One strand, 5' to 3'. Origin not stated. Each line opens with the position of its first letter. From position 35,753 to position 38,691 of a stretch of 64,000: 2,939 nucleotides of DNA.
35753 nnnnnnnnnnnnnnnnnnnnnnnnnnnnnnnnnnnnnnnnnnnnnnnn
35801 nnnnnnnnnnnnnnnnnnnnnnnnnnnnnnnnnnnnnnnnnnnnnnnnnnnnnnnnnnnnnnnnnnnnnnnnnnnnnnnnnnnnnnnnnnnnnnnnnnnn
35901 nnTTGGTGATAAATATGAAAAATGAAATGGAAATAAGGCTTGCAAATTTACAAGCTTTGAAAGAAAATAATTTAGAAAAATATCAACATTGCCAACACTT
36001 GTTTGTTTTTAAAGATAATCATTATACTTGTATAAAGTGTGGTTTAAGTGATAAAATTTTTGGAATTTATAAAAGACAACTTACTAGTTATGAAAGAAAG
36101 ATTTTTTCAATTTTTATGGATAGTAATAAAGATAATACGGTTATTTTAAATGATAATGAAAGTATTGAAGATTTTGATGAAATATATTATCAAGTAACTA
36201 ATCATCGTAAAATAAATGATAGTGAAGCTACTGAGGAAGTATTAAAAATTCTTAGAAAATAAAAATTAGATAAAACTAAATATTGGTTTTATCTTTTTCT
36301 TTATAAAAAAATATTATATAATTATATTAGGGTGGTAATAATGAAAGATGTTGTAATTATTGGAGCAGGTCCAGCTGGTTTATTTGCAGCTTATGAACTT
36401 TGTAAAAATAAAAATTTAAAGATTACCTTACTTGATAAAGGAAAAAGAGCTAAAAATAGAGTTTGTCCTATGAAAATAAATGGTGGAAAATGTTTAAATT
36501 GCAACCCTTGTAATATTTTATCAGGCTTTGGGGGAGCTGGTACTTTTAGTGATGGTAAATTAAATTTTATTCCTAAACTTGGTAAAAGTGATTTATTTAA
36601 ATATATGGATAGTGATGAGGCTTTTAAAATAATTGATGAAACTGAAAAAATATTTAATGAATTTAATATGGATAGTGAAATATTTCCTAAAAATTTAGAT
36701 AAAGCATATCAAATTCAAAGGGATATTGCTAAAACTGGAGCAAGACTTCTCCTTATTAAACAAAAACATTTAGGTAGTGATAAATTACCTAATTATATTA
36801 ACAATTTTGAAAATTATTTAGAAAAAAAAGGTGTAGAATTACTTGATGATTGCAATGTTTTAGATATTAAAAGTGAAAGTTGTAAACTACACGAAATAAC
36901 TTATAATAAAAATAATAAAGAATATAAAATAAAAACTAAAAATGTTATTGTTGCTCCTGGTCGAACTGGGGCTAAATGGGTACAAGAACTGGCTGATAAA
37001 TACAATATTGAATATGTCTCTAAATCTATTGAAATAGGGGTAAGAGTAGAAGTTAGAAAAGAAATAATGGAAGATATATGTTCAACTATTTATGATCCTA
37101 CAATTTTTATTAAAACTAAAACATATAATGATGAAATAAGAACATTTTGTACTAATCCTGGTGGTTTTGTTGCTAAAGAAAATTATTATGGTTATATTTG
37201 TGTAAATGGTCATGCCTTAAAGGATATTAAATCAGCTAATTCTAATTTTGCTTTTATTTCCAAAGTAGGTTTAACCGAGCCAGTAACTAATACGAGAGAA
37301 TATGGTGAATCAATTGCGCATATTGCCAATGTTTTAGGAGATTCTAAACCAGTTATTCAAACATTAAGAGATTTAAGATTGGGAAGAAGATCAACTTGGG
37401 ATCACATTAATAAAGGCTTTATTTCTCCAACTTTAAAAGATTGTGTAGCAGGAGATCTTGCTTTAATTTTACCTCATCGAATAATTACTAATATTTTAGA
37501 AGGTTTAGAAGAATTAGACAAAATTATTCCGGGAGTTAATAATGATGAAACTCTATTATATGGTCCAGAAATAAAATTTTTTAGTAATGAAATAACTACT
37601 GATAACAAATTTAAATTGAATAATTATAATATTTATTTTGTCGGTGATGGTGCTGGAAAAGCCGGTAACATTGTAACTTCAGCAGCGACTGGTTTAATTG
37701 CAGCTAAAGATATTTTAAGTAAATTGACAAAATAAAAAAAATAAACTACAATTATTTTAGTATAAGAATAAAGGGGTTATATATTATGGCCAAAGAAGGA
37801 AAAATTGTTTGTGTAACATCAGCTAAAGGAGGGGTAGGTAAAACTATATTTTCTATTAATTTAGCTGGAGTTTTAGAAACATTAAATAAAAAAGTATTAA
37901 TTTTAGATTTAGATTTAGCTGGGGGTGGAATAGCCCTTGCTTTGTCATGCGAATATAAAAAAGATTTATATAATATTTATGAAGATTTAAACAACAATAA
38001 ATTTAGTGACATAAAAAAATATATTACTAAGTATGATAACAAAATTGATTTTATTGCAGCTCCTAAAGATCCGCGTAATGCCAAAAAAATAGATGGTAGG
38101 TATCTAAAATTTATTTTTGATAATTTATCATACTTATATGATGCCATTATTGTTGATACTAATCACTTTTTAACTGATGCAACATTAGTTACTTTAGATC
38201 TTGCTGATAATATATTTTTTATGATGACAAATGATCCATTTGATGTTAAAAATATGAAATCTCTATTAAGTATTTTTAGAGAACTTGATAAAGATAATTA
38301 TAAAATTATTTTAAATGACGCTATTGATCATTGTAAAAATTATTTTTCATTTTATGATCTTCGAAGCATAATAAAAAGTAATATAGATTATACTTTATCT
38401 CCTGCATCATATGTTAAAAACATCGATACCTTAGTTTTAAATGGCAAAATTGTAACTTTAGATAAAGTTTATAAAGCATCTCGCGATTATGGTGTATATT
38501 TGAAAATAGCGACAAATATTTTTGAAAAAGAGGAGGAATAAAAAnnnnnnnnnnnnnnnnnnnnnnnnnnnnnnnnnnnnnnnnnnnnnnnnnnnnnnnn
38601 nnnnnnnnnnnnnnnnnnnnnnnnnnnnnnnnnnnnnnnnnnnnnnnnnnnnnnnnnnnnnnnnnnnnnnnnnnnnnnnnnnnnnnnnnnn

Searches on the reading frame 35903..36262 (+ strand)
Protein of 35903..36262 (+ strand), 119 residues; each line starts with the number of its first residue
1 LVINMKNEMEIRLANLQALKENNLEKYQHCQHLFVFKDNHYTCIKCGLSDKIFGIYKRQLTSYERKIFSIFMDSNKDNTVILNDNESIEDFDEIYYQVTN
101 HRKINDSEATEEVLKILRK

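Call 3: search_protein_families(library=pfam, proteins=[window:35903-36262:+], max_evalue=0.01)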
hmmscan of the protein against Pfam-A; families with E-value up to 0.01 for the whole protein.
window:35903-36262:+ (119 aa): 1 family
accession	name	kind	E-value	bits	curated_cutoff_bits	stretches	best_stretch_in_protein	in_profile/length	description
PF05085.17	DUF685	-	0.0079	16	25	1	61-116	164-216/265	Protein of unknown function (DUF685)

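Call 22: search_protein_families(library=ncbifam, proteins=[window:35903-36262:+], max_evalue=0.01)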
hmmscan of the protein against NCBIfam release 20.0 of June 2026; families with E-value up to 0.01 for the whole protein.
window:35903-36262:+ (119 aa): 0 families

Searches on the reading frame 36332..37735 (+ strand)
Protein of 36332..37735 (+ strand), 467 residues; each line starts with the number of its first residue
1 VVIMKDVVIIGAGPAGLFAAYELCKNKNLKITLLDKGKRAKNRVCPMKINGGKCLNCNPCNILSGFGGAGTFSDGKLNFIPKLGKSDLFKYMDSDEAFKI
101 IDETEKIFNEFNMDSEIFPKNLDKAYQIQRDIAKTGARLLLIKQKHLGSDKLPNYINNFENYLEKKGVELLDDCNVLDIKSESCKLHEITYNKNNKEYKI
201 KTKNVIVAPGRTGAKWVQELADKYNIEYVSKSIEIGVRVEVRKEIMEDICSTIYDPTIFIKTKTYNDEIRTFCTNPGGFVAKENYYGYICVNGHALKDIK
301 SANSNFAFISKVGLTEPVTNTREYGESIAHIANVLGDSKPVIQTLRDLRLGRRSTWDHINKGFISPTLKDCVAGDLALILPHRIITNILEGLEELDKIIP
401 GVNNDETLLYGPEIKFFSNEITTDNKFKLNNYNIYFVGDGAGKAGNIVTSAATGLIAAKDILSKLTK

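Call 3: search_protein_families(library=pfam, proteins=[window:36332-37735:+], max_evalue=0.01)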
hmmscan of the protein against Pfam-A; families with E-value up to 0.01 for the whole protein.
window:36332-37735:+ (467 aa): 14 families
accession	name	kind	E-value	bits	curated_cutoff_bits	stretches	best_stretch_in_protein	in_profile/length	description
PF07992.20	Pyr_redox_2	-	2.8e-12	47.1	26.1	1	5-212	1-110/291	Pyridine nucleotide-disulphide oxidoreductase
PF21688.3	FAD-depend_C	-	2.1e-10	41.6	27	1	264-414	41-195/197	FAD-dependent protein, C-terminal domain-like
PF03486.20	HI0933_like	-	6.1e-10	39.4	50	1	6-54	2-47/244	HI0933-like protein Rossmann domain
PF00890.30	FAD_binding_2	-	4.9e-09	36.3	20.4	1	6-39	1-33/414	FAD binding domain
PF01266.30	DAO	-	7.1e-09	36.1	27.9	1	6-39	1-33/353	FAD dependent oxidoreductase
PF01946.23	Thi4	-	6.8e-07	29.2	26.2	1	4-36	17-49/235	Thi4 family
PF13450.12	NAD_binding_8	-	2.4e-06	28.2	21.9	1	9-39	1-30/68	NAD(P)-binding Rossmann-like domain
PF13738.12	Pyr_redox_3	-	2.4e-06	27.5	30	1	8-38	1-31/305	Pyridine nucleotide-disulphide oxidoreductase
PF01134.28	GIDA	-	1.7e-05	24.5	22.1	0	6-45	1-40/391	Glucose inhibited division protein A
PF05834.18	Lycopene_cycl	-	0.0005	19.7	23.4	1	6-39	1-35/380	Lycopene cyclase protein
PF00070.33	Pyr_redox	-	0.00095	20.1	22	0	7-41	2-35/82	Pyridine nucleotide-disulphide oxidoreductase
PF13454.12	NAD_binding_9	-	0.0037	17.7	21.8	1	8-42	1-38/155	FAD-NAD(P)-binding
PF01494.25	FAD_binding_3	-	0.0049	16.6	22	1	6-26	3-23/349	FAD binding domain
PF12831.13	FAD_oxidored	-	0.0056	16.5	27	0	6-36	1-30/416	FAD dependent oxidoreductase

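Call 22: search_protein_families(library=ncbifam, proteins=[window:36332-37735:+], max_evalue=0.01)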
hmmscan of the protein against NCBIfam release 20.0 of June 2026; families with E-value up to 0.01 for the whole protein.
window:36332-37735:+ (467 aa): 67 families (the best 25 are shown)
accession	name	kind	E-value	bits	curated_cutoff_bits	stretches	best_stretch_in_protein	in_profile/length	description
TIGR00275.1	TIGR00275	subfamily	2e-09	36.8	183.8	1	7-45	1-38/401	aminoacetone oxidase family FAD-binding enzyme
NF004943.0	PRK06292.2-1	equivalog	5.2e-09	35.4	432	1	154-237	213-292/456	dihydrolipoyl dehydrogenase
NF004820.0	PRK06175.1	equivalog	9.2e-09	34.7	472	2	159-263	135-233/433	L-aspartate oxidase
TIGR02053.1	MerA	equivalog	3.5e-08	32.9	454.45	1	132-214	186-269/465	mercury(II) reductase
TIGR01350.1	lipoamide_DH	equivalog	6.7e-08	31.7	408.8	0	5-38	2-34/461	dihydrolipoyl dehydrogenase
TIGR02032.1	GG-red-SF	subfamily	1.4e-07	31.5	158.8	1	6-45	2-40/297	geranylgeranyl reductase family protein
NF009074.0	PRK12409.1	equivalog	1.8e-07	30.7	494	0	154-246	198-290/410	D-amino acid dehydrogenase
TIGR01813.1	flavo_cyto_c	subfamily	1.1e-06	27.7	285.45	1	6-37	1-32/444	flavocytochrome c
NF053717.1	VnlPnlRedVprA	equivalog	2e-06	26.9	600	0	6-39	8-40/481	vinyl phenol reductase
NF038171.1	maturase_LodB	equivalog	2.4e-06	26.9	400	1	6-44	1-39/361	lysine-epsilon-oxidase maturase LodB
NF005546.0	PRK07208.1-2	equivalog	3.5e-06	25.9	418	1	4-36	4-36/527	hypothetical protein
TIGR01292.1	TRX_reduct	equivalog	4.4e-06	25.7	343.45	0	6-36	2-31/300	thioredoxin-disulfide reductase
NF033460.1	glycerol3P_ox_II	equivalog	4.6e-06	26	460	0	5-40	2-36/361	type 2 glycerol-3-phosphate oxidase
TIGR04018.1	Bthiol_YpdA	hypoth_equivalog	9.9e-06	24.6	339.9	1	6-38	1-32/316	YpdA family putative bacillithiol disulfide reductase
NF006130.0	PRK08274.1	equivalog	1.4e-05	24.2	369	0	156-214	135-194/467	FAD-dependent tricarballylate dehydrogenase TcuA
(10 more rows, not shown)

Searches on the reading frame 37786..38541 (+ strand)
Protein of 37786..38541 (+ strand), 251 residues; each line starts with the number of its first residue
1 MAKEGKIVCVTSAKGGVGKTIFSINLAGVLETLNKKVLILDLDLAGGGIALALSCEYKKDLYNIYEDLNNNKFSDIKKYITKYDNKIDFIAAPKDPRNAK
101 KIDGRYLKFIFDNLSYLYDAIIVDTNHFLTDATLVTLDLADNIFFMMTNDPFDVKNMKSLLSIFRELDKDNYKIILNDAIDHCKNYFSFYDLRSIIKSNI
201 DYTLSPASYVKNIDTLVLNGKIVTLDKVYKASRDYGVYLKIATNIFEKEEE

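Call 3: search_protein_families(library=pfam, proteins=[window:37786-38541:+], max_evalue=0.01)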
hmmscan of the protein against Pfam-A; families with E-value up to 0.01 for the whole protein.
window:37786-38541:+ (251 aa): 4 families
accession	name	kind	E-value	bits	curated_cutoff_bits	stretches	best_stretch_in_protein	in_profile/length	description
PF13614.12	AAA_31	-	3.5e-16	60.1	27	1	6-170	2-170/177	AAA domain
PF10609.15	ParA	-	1.2e-10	41.7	27.1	1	6-59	4-57/246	NUBPL iron-transfer P-loop NTPase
PF01656.29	CbiA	-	1.9e-09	37.9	25.4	1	9-170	2-68/125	CobQ/CobB/MinD/ParA nucleotide binding domain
PF02374.21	ArsA_ATPase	-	4.1e-05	23.4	24.3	1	10-65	5-59/305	Anion-transporting ATPase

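Call 22: search_protein_families(library=ncbifam, proteins=[window:37786-38541:+], max_evalue=0.01)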
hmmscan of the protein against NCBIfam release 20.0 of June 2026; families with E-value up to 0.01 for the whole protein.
window:37786-38541:+ (251 aa): 18 families
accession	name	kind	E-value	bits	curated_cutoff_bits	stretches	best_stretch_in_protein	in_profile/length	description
TIGR01969.1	minD_arch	subfamily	6.8e-13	48.4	201.75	1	7-197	2-187/251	cell division ATPase MinD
TIGR01968.1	minD_bact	equivalog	2.4e-12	46.8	212.9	1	6-178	2-172/261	septum site-determining protein MinD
NF041546.1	ParA_partition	equivalog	1.5e-11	44.2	180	1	7-47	1-41/203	ParA family partition ATPase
NF047398.1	AAA_KGGVGR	domain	3.1e-11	43.9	90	1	6-161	3-186/190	KGGVGR-motif variant AAA ATPase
TIGR01007.1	eps_fam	subfamily_domain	1.9e-09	37.4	108.05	1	4-177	16-188/204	polysaccharide biosynthesis tyrosine autokinase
NF008568.0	PRK11519.1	equivalog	1.1e-08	33.8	1068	1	5-189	526-708/720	tyrosine-protein kinase Wzc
NF041136.1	MrpORP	equivalog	1.3e-08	34.5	450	1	6-58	6-58/365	iron-sulfur cluster carrier protein MrpORP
NF008079.0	PRK10818.1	equivalog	1.8e-08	34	508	1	6-163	3-159/270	septum site-determining protein MinD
TIGR03018.1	pepcterm_TyrKin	hypoth_equivalog_domain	2.3e-08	33.7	230.65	1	4-165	34-197/207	XrtA-associated tyrosine autokinase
TIGR03815.1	CpaE_hom_Actino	equivalog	8.5e-08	31.7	154.45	1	3-146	109-251/340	septum site-determining protein Ssd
TIGR03371.1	cellulose_yhjQ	equivalog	3e-07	30.2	157.85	1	6-161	2-158/246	cellulose biosynthesis protein BcsQ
NF007350.0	PRK09841.1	equivalog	3.5e-07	28.7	1248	1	2-188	528-712/726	tyrosine-protein kinase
NF008669.0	PRK11670.1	equivalog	1.2e-06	27.7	348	1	6-57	108-159/369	iron-sulfur cluster carrier protein ApbC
TIGR03453.1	partition_RepA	equivalog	0.00013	20.9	348.45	0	6-166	105-283/387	plasmid partitioning protein RepA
NF010443.0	PRK13869.1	subfamily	0.00032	19.6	446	0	6-45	122-161/405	plasmid-partitioning protein RepA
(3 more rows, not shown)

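Call 72: find_homologous_proteins(query=window:37786-38541:+, max_evalue=1e-20)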
Query window:37786-38541:+ (251 aa): 816 proteins with E <= 1e-20 among 2538 candidates; the best 120 are listed.
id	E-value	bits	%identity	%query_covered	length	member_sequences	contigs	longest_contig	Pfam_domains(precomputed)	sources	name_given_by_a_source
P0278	1.6e-156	537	100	100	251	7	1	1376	PF10609.16,PF01656.30,PF13614.13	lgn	-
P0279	2.3e-86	308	56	99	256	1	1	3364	PF10609.16,PF01656.30,PF13614.13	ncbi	-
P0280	1.5e-85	305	56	98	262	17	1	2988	PF10609.16,PF01656.30,PF13614.13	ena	-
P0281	1.8e-82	295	55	99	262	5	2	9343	PF10609.16,PF01656.30,PF13614.13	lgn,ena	-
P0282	6.4e-82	293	54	99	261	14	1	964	PF10609.16,PF01656.30,PF13614.13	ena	-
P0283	1.3e-81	292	52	100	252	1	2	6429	PF10609.16,PF01656.30,PF13614.13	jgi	-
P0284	1.5e-81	292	55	99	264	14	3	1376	PF10609.16,PF01656.30,PF13614.13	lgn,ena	-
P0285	1.5e-81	292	53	100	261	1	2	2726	PF10609.16,PF01656.30,PF13614.13,PF06564.19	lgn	-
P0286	1.5e-81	292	52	98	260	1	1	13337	PF10609.16,PF01656.30,PF13614.13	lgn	-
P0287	1.7e-81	292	55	99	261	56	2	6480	PF10609.16,PF01656.30,PF13614.13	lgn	-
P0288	2.8e-81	291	52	98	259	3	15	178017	PF10609.16,PF01656.30,PF13614.13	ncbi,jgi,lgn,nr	ncbi:MAG: AAA family ATPase [Bacilli bacterium]|nr:AAA family ATPase [Bacilli bacterium]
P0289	3.2e-81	291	53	99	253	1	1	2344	PF10609.16,PF01656.30,PF13614.13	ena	-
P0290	9.0e-81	289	55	99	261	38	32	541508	PF10609.16,PF01656.30,PF13614.13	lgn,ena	-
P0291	9.1e-81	289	55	99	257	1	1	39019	PF10609.16,PF01656.30,PF13614.13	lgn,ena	-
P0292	9.3e-81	289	53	99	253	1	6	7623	PF10609.16,PF01656.30,PF13614.13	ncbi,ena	-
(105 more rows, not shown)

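Call 73: find_encoding_contigs(protein=P0279, flank=6000, max_places=1)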
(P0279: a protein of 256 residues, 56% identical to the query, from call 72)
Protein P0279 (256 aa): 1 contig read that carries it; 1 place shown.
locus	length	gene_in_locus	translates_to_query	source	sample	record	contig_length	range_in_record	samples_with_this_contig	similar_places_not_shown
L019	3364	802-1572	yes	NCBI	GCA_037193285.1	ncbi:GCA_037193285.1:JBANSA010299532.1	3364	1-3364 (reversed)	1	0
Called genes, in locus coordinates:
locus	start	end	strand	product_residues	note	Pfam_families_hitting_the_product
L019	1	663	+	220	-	?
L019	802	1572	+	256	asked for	PF10609:ParA, PF13614:AAA_31, PF01656:CbiA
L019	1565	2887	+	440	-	PF00437:T2SSE, PF27713:UCP018868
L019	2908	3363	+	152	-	?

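Call 74: find_encoding_contigs(protein=P0281, flank=6000, max_places=1)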
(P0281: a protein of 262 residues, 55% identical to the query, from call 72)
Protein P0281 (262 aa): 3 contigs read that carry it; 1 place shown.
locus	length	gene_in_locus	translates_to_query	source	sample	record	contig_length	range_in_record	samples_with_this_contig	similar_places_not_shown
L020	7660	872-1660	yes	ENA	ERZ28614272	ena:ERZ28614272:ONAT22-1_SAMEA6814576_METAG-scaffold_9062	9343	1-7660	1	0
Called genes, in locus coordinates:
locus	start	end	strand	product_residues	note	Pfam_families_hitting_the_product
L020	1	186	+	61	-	?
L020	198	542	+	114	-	PF07811:TadE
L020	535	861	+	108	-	PF13400:Tad (weak)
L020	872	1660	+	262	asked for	PF10609:ParA, PF13614:AAA_31, PF01656:CbiA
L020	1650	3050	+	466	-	PF00437:T2SSE, PF27713:UCP018868 (weak)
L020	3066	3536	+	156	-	-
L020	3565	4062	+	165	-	PF00482:T2SSF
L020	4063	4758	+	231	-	PF00482:T2SSF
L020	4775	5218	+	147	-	-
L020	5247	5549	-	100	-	-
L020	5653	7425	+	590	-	PF28597:T2SSF_N (faint), PF00482:T2SSF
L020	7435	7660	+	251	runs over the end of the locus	PF06750:A24_N_bact, PF01478:Peptidase_A24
